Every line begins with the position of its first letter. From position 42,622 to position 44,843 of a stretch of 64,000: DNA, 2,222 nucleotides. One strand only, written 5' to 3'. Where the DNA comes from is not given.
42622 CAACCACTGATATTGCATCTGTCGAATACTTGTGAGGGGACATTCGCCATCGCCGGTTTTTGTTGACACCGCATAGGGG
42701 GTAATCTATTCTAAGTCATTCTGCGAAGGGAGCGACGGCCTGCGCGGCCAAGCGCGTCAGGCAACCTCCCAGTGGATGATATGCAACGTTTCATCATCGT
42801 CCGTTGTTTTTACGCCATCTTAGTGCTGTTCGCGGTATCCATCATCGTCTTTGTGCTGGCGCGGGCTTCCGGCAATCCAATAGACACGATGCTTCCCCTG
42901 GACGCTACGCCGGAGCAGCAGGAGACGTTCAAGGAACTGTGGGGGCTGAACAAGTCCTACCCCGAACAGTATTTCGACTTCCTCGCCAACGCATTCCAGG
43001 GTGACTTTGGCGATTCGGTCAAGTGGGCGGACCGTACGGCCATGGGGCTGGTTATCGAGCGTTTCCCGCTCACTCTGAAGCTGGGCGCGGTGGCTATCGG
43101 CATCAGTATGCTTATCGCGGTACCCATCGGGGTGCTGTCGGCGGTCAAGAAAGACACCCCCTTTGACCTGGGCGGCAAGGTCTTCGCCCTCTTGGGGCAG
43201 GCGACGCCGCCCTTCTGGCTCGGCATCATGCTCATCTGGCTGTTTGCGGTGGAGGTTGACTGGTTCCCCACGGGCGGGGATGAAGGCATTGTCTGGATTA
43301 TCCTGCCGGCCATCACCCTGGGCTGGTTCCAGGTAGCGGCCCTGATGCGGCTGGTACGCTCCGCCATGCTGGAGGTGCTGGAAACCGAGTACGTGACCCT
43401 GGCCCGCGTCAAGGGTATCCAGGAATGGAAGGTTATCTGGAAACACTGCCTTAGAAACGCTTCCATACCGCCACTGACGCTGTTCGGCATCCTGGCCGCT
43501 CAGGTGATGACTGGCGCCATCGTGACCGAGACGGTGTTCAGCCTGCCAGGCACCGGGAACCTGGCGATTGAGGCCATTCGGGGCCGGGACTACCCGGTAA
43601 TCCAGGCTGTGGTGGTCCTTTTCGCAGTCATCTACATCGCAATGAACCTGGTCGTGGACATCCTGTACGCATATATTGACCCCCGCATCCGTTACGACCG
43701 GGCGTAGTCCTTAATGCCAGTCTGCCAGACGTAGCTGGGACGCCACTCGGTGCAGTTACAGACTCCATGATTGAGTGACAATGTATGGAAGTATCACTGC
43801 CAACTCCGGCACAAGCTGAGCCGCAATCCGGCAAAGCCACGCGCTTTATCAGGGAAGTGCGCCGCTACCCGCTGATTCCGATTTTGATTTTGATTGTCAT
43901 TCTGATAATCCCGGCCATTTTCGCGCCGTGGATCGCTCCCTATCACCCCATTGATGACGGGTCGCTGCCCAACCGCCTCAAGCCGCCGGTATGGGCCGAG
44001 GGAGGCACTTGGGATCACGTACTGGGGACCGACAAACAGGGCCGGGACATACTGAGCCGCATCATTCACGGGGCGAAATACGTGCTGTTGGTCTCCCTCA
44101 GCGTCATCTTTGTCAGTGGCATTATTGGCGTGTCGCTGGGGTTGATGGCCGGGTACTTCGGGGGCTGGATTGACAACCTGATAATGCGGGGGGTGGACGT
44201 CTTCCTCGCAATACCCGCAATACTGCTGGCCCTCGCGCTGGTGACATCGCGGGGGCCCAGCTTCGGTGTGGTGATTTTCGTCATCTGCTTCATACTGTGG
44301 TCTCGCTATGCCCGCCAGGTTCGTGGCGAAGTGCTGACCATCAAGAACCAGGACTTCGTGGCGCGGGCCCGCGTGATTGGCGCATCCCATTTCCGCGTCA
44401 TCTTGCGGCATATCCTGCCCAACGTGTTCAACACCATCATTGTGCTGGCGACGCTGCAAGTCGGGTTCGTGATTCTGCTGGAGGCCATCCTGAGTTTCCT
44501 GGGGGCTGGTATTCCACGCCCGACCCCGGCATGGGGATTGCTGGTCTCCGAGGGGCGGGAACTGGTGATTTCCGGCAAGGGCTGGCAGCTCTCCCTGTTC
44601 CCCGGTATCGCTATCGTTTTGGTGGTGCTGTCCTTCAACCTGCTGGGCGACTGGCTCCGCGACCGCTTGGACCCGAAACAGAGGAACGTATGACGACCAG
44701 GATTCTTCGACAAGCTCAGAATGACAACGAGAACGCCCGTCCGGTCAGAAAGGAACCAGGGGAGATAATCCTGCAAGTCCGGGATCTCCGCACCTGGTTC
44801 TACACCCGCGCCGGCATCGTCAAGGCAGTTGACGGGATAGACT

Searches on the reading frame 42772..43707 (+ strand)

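Call 6: search_protein_families(library=pfam, proteins=[window:42772-43707:+], max_evalue=0.001)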
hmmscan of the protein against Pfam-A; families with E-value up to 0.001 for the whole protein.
window:42772-43707:+ (311 aa): 2 families
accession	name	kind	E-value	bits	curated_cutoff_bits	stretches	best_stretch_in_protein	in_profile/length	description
PF00528.27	BPD_transp_1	-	1.3e-43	149.3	26.4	1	116-307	1-183/184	Binding-protein-dependent transport system inner membrane component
PF19300.4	BPD_transp_1_N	-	4.7e-08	33.6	23.8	1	4-80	1-78/114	Binding-prot-dependent transport system membrane comp, N-term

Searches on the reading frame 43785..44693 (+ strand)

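Call 6: search_protein_families(library=pfam, proteins=[window:43785-44693:+], max_evalue=0.001)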
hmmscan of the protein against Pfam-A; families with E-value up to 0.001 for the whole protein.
window:43785-44693:+ (302 aa): 2 families
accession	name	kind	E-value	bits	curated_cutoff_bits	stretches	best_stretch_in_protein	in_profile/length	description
PF00528.27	BPD_transp_1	-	3.6e-32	112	26.4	1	115-300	1-183/184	Binding-protein-dependent transport system inner membrane component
PF12911.12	OppC_N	-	7.8e-05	22.9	23.9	1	34-68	20-53/53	N-terminal TM domain of oligopeptide transport permease C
